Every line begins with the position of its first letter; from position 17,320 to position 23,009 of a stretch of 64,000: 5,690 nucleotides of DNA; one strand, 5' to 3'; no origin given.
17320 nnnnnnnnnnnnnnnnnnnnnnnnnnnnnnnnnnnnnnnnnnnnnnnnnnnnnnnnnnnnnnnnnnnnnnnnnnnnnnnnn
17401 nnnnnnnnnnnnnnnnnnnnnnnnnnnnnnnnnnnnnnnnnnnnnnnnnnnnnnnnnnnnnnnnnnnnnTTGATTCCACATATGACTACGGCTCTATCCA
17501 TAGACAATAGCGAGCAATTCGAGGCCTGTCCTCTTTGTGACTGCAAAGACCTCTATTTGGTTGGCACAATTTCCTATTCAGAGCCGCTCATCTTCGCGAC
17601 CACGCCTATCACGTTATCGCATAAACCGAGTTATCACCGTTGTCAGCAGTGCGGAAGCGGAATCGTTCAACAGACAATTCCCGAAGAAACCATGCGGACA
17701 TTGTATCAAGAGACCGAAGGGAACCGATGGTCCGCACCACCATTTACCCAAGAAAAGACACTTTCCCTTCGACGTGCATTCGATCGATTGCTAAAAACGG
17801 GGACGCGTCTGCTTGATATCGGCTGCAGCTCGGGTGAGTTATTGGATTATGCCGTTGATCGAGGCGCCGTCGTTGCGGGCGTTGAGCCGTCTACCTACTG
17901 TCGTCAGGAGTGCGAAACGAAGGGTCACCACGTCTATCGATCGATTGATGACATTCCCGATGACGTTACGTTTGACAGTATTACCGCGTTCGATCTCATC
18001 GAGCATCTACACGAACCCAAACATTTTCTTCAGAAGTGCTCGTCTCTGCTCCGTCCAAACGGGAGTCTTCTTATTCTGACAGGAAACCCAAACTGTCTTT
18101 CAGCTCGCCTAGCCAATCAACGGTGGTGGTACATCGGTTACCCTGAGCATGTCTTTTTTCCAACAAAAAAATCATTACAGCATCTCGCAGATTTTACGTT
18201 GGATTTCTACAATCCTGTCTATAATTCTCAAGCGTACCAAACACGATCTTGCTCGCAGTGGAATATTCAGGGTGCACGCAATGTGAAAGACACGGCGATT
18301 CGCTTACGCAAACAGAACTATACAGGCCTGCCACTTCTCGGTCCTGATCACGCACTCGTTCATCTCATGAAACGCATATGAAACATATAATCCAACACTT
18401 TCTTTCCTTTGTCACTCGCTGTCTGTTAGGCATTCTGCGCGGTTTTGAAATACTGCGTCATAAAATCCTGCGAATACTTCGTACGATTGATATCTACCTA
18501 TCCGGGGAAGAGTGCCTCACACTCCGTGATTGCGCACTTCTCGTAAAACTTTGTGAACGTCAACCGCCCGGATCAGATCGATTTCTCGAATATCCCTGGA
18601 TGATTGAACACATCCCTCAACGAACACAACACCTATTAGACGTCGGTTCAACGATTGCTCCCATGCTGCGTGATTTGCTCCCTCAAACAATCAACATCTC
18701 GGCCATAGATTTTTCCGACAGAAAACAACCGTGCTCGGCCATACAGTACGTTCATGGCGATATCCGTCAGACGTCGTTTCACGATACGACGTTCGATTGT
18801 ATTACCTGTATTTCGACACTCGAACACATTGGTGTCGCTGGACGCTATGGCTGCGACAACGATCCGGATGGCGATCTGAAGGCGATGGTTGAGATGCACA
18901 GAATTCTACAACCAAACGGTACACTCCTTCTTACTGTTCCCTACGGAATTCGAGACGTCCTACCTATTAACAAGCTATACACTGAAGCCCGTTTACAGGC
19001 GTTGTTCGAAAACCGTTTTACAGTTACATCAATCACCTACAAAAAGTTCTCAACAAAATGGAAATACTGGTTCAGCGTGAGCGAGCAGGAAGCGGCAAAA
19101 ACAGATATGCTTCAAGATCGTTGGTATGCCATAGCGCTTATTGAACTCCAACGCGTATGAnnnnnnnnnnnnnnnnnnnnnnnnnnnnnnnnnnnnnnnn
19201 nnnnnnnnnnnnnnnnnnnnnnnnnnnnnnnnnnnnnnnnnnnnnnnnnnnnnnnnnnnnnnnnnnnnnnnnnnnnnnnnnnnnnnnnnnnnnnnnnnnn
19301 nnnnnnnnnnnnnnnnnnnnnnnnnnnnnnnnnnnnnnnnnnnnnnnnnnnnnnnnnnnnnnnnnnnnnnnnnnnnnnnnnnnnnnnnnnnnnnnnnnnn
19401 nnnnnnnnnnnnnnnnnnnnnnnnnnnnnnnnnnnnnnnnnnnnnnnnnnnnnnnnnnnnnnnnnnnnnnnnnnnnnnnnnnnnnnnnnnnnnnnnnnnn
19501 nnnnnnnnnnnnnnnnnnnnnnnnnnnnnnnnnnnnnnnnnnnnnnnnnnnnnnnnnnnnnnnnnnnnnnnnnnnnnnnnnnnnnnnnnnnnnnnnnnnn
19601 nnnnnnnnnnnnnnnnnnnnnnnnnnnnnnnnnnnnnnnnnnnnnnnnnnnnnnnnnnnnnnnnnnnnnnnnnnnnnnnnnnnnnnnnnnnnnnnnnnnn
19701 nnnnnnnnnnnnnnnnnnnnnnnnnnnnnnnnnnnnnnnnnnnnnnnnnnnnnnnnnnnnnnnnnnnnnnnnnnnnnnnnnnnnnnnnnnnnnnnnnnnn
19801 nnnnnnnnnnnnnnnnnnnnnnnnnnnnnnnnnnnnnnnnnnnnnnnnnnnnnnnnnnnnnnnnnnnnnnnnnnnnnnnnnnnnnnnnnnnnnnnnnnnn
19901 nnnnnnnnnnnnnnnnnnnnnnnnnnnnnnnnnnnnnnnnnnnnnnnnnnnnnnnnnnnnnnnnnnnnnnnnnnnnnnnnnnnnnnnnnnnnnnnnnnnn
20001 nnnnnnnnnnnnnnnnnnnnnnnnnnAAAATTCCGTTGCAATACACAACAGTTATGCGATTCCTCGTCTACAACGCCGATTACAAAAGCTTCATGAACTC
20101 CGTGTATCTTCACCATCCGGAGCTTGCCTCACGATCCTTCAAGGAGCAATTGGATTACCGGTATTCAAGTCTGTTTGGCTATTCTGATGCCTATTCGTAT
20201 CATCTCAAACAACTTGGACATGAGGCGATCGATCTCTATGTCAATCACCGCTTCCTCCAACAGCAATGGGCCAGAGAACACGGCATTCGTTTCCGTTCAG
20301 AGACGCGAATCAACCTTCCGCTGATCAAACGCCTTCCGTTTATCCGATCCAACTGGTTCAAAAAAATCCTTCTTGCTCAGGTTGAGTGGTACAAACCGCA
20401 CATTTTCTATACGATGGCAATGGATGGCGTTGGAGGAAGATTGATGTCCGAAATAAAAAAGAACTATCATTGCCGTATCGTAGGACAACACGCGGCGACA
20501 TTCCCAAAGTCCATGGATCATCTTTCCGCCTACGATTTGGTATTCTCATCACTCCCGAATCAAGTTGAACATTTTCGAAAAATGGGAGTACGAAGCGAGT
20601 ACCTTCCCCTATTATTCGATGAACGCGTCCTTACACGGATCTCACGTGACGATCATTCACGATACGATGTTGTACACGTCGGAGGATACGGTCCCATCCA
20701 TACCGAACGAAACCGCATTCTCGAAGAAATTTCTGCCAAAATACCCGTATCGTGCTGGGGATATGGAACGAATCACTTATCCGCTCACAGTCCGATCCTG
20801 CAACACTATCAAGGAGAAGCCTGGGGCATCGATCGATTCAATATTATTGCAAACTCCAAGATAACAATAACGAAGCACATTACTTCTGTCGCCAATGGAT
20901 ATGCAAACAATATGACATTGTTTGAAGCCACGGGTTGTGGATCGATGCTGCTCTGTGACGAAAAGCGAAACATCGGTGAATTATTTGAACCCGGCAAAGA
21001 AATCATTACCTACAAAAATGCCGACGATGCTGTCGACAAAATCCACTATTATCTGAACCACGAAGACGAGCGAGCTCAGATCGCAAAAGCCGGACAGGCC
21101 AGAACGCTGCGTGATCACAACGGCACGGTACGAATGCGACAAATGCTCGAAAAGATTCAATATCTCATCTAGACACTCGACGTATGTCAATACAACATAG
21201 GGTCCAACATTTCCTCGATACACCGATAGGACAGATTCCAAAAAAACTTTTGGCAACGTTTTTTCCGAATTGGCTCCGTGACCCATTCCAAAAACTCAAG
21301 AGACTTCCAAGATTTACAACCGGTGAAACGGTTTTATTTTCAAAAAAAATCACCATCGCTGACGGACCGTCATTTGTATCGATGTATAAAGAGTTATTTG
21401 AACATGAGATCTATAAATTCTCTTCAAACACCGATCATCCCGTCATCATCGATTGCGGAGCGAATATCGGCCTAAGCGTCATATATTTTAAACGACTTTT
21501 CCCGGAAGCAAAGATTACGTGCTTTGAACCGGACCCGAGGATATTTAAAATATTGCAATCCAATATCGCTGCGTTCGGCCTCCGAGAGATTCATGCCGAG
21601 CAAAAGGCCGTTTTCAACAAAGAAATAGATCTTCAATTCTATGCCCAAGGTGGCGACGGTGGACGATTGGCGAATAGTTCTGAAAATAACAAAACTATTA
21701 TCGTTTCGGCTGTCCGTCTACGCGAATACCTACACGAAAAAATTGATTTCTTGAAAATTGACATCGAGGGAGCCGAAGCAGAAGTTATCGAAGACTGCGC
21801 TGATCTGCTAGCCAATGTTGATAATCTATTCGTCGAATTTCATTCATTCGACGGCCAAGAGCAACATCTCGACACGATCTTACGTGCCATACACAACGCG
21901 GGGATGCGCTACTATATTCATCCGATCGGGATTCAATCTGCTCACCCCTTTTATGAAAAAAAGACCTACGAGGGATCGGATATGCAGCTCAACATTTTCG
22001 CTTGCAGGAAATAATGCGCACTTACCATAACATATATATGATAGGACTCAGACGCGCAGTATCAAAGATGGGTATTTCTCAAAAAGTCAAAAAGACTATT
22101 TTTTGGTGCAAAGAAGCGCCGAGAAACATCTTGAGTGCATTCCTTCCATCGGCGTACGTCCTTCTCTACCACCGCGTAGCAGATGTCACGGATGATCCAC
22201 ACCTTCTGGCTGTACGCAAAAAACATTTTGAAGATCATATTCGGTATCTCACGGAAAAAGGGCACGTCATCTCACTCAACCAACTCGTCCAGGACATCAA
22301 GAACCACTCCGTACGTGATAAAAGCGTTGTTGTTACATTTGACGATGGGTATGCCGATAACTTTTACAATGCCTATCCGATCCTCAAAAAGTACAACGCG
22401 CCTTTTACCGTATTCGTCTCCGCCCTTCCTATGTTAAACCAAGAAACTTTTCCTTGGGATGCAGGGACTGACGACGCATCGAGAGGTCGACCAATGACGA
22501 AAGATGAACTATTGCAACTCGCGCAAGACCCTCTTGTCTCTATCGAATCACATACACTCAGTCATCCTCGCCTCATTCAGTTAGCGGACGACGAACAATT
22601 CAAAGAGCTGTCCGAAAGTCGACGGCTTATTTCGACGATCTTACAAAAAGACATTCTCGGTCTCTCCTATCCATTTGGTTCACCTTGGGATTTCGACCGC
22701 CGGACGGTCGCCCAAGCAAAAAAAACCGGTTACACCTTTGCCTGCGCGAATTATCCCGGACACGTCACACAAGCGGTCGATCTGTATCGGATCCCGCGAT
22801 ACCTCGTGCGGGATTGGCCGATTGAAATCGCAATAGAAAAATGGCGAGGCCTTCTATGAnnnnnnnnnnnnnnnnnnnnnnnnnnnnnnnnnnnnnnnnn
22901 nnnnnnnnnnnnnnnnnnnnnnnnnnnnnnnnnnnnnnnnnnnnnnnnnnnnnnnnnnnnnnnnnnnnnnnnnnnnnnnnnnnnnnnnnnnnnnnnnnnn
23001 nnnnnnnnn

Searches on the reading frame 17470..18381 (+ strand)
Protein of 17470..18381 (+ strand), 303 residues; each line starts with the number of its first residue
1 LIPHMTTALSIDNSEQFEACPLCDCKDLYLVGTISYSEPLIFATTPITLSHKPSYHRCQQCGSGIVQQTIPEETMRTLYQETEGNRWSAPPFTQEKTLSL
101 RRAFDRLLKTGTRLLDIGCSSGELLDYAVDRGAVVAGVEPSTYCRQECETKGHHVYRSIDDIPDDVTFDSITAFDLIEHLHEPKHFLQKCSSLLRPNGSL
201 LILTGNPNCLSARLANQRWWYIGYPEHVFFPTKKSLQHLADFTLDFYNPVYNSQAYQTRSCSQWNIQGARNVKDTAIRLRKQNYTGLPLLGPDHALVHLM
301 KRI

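Call 61: search_protein_families(library=pfam, proteins=[window:17470-18381:+], max_evalue=0.0001)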
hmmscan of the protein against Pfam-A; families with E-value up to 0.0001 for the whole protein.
window:17470-18381:+ (303 aa): 8 families
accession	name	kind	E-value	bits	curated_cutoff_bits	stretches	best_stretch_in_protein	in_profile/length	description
PF13489.12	Methyltransf_23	-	7e-24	84.8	27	1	100-240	9-154/164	Methyltransferase domain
PF08241.18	Methyltransf_11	-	2.6e-12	47.7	21.2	1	115-202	1-95/95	Methyltransferase domain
PF08242.18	Methyltransf_12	-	8.1e-11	43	30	1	115-200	1-98/98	Methyltransferase domain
PF02353.26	CMAS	-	1.2e-08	35.1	27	1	101-204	52-166/273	Mycolic acid cyclopropane synthetase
PF13649.12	Methyltransf_25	-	2.8e-08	34.8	27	1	115-198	2-97/97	Methyltransferase domain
PF07021.18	MetW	-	7.9e-08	32.6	21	1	105-188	8-96/193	Methionine biosynthesis protein MetW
PF13847.12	Methyltransf_31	-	7.9e-06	26.1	27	1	109-206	2-113/145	Methyltransferase domain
PF05219.18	DREV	-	1.1e-05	25.2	26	1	110-202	94-186/265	DREV methyltransferase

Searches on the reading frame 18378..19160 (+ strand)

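Call 61: search_protein_families(library=pfam, proteins=[window:18378-19160:+], max_evalue=0.0001)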
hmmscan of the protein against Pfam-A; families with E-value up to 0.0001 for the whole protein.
window:18378-19160:+ (260 aa): 4 families
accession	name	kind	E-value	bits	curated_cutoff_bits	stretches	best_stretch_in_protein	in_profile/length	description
PF03269.20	DUF268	-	2.5e-10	40.9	25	1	131-212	55-136/176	Caenorhabditis protein of unknown function, DUF268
PF08241.18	Methyltransf_11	-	6.1e-10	40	21.2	1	87-184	1-94/95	Methyltransferase domain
PF13489.12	Methyltransf_23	-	5.2e-07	30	27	1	82-188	22-119/164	Methyltransferase domain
PF13649.12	Methyltransf_25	-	7.1e-06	27.1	27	1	106-181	23-97/97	Methyltransferase domain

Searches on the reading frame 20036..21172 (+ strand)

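Call 61: search_protein_families(library=pfam, proteins=[window:20036-21172:+], max_evalue=0.0001)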
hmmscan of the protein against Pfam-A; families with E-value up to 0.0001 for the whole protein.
window:20036-21172:+ (378 aa): 1 family
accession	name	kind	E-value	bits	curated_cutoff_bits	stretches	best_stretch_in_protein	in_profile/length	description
PF13524.12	Glyco_trans_1_2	-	1.3e-31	109.9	25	1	225-372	1-144/144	Glycosyl transferase-like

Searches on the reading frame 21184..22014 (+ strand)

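Call 61: search_protein_families(library=pfam, proteins=[window:21184-22014:+], max_evalue=0.0001)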
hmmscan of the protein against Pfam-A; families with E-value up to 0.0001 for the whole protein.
window:21184-22014:+ (276 aa): 1 family
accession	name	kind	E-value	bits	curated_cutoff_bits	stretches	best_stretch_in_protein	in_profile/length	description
PF05050.19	Methyltransf_21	-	6.1e-19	69.2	22.7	1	90-243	1-173/173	Methyltransferase FkbM domain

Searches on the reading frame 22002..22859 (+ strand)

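Call 61: search_protein_families(library=pfam, proteins=[window:22002-22859:+], max_evalue=0.0001)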
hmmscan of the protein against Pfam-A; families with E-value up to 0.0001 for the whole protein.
window:22002-22859:+ (285 aa): 1 family
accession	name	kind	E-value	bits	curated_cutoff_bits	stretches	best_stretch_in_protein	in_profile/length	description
PF01522.26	Polysacc_deac_1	-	7.8e-24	84.4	23.1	1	104-246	4-123/124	Polysaccharide deacetylase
